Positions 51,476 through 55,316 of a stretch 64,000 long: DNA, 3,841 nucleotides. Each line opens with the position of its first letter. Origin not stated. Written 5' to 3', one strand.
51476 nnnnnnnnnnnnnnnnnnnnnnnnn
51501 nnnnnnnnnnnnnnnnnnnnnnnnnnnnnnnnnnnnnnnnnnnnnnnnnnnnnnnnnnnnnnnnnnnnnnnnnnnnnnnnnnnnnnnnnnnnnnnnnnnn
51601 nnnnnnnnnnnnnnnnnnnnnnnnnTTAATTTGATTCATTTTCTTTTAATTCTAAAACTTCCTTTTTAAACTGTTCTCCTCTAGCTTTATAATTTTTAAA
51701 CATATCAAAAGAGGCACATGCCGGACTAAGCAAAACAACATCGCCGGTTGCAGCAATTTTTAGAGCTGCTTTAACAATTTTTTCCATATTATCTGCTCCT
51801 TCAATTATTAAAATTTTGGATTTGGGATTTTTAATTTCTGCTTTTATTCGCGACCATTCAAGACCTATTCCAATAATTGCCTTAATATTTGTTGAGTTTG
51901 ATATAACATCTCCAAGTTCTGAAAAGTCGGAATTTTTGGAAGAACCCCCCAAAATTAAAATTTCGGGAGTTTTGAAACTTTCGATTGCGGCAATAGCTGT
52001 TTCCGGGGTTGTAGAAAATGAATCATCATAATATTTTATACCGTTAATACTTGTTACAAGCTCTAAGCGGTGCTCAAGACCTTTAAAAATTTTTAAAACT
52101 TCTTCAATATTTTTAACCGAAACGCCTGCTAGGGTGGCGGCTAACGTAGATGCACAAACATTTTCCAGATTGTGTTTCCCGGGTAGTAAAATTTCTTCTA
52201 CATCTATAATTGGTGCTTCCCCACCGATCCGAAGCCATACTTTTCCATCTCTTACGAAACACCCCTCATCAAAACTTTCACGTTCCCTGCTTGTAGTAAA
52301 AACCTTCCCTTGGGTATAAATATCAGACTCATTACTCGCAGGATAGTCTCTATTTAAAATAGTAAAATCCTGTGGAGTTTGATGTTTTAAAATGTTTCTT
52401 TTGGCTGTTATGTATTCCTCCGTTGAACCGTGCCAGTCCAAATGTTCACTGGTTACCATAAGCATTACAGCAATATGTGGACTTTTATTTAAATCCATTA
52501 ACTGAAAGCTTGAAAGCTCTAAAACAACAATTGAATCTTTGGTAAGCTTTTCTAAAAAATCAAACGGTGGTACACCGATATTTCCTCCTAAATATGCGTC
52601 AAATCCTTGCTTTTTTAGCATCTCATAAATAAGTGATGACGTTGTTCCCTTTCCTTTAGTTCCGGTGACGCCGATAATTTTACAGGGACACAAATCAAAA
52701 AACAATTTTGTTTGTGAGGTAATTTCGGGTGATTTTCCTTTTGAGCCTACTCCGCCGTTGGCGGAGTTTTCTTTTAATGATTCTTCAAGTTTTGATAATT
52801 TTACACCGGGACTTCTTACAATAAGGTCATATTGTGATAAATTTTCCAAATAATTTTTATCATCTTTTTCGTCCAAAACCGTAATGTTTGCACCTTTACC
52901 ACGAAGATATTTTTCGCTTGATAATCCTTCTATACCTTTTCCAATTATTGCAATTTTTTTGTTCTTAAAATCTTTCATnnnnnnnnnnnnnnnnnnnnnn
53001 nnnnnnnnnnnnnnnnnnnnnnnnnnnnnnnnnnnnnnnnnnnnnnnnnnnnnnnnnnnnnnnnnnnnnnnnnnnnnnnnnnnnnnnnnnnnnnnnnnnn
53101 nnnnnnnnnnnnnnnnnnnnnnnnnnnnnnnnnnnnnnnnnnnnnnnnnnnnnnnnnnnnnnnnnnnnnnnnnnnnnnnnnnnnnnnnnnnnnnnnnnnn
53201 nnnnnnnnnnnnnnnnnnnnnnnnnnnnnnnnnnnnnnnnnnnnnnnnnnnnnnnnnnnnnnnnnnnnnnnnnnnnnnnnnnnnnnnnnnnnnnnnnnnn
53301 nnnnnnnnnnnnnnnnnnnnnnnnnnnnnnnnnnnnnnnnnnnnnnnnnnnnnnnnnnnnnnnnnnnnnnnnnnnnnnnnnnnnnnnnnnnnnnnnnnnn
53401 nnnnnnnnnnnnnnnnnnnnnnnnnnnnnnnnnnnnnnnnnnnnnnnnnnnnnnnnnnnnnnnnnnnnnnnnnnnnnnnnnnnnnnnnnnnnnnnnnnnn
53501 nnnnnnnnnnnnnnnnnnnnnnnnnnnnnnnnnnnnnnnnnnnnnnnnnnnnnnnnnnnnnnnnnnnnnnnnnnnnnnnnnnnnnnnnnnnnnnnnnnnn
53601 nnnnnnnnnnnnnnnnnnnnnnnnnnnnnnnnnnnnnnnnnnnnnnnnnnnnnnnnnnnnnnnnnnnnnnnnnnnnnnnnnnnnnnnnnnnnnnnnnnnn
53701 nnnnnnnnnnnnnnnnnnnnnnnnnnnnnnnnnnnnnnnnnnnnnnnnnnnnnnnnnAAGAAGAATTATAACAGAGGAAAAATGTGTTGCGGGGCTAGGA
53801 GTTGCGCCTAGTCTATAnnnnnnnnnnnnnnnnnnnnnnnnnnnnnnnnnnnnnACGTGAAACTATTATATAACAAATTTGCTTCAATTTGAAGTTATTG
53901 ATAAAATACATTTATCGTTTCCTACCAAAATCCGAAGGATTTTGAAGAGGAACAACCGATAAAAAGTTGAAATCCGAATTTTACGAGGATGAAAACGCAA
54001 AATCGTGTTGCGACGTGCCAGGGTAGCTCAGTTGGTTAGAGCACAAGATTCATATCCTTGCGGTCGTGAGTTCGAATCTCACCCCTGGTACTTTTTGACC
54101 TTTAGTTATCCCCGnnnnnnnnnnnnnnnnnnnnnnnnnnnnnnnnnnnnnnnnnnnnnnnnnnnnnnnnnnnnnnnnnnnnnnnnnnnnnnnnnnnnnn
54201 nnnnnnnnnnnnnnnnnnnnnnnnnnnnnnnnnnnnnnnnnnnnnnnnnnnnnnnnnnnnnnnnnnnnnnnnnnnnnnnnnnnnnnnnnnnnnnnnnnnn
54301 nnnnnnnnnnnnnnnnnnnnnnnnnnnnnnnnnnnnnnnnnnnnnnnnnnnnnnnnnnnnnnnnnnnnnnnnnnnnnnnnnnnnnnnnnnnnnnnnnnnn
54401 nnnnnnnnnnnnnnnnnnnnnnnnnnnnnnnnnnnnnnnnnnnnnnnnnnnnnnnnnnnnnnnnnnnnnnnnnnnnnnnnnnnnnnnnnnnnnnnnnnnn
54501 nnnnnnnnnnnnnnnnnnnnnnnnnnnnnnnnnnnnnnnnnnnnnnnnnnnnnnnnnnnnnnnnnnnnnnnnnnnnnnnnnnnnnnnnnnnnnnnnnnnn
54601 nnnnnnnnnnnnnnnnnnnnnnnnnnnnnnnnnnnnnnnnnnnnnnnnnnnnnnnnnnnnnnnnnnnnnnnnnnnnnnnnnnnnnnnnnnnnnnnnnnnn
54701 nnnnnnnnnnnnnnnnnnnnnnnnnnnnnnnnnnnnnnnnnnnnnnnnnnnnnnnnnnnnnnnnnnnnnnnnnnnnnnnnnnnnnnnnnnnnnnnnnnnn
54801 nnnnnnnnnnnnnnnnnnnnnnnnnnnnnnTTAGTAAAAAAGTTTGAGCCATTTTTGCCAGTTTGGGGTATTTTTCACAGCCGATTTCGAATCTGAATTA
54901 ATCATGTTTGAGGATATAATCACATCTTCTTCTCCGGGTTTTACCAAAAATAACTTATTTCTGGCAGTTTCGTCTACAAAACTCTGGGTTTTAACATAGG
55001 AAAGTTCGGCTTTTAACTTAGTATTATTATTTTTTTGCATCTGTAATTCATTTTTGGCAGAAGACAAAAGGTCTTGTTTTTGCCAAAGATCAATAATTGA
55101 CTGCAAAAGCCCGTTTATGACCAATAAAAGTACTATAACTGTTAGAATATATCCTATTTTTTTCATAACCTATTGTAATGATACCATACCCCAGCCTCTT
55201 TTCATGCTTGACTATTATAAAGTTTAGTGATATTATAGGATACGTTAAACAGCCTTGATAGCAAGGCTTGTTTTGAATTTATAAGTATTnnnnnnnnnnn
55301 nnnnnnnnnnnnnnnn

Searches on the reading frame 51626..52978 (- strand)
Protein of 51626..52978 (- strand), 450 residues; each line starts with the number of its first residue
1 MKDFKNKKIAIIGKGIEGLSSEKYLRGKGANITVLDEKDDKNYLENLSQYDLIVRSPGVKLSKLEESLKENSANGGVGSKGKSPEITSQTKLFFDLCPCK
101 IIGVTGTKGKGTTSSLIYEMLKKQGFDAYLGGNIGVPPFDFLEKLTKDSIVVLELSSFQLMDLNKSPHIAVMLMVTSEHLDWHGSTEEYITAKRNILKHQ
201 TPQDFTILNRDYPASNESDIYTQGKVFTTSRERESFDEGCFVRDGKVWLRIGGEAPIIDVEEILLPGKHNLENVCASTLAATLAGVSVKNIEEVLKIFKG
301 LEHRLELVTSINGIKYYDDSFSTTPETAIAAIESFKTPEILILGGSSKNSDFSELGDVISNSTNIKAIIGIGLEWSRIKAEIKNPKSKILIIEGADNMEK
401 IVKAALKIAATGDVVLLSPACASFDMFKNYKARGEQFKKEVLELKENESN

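Call 11: find_encoding_contigs(protein=window:51626-52978:-, flank=10000, max_places=1)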
Protein window:51626-52978:- (450 aa): 1 contig read that carries it; 1 place shown.
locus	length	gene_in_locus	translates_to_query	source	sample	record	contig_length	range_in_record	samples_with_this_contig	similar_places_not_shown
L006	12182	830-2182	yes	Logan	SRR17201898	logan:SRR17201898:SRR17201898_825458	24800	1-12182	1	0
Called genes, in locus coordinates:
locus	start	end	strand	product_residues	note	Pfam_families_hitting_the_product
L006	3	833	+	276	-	?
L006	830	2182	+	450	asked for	PF21799:MurD-like_N (faint), PF08245:Mur_ligase_M, PF02875:Mur_ligase_C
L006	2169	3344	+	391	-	PF01702:TGT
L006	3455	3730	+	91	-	PF01371:Trp_repressor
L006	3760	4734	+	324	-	PF00579:tRNA-synt_1b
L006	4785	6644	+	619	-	PF06480:FtsH_ext (weak), PF00004:AAA, PF07728:AAA_5 (weak), PF17862:AAA_lid_3, PF01434:Peptidase_M41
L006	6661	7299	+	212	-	PF06790:UPF0259 (weak), PF25231:DUF7847, PF06161:DUF975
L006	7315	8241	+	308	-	PF02739:5_3_exonuc_N, PF01367:5_3_exonuc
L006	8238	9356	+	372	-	PF13439:Glyco_transf_4 (weak), PF00534:Glycos_transf_1, PF13692:Glyco_trans_1_4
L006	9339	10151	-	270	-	-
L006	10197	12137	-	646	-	PF04041:Glyco_hydro_130, PF04616:Glyco_hydro_43 (faint), PF04041:Glyco_hydro_130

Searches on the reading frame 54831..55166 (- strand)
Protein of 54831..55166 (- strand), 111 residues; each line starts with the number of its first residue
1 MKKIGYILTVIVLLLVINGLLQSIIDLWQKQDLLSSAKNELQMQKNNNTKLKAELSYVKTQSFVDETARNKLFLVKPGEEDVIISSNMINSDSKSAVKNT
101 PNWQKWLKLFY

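Call 22: search_protein_families(library=pfam, proteins=[window:54831-55166:-], max_evalue=0.001)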
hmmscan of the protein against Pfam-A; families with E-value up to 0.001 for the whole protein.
window:54831-55166:- (111 aa): 1 family
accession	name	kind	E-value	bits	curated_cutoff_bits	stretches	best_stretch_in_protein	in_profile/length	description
PF04977.20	DivIC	-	6.5e-11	42.3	28.9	1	11-80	3-73/80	Septum formation initiator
